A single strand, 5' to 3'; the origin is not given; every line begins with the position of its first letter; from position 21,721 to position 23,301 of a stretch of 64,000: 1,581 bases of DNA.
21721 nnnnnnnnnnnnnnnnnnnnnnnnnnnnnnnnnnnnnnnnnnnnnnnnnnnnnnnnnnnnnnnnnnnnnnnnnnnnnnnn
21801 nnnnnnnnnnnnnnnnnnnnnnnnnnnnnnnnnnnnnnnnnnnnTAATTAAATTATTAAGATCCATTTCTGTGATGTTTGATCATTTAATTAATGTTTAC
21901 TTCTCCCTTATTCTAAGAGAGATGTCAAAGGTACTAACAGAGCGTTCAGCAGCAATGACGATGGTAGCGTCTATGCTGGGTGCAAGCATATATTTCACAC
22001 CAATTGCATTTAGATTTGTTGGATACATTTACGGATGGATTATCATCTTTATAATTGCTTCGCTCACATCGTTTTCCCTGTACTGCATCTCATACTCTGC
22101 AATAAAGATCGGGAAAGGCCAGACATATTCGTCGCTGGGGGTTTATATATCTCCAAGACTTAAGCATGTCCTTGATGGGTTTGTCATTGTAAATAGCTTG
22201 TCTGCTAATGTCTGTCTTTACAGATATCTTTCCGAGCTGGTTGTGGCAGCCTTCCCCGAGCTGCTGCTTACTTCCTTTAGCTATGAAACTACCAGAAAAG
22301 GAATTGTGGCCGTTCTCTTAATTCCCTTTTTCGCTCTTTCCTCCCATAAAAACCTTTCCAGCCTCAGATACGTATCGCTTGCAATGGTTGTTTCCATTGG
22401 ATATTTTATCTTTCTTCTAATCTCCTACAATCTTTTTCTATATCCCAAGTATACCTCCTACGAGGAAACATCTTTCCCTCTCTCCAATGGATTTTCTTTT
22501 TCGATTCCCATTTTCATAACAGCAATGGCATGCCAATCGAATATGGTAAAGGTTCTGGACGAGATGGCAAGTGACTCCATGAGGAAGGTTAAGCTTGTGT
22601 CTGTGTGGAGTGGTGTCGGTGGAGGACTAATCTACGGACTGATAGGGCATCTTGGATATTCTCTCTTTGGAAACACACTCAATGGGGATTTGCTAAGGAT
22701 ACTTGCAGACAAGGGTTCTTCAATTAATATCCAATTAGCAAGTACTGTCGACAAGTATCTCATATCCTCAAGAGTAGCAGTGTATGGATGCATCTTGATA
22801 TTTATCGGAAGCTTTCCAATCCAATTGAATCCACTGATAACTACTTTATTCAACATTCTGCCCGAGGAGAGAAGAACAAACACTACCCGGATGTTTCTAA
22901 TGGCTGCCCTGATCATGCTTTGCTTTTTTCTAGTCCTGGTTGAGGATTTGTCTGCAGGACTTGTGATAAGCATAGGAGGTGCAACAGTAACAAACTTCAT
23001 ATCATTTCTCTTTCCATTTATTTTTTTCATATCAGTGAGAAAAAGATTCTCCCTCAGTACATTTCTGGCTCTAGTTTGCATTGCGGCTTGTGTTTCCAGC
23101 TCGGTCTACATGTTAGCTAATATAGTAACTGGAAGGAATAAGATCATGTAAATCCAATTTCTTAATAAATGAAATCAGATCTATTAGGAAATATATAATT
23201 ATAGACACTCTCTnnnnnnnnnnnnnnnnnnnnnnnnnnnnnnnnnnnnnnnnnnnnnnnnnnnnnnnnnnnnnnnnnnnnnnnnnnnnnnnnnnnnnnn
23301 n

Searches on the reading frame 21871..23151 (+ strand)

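Call 3: search_protein_families(library=pfam, proteins=[window:21871-23151:+], max_evalue=1)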
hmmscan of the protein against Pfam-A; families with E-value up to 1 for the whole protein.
window:21871-23151:+ (426 aa): 1 family
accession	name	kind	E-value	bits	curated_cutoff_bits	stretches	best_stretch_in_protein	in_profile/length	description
PF01490.24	Aa_trans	-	1.2e-23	84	25.6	1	23-418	4-408/410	Transmembrane amino acid transporter protein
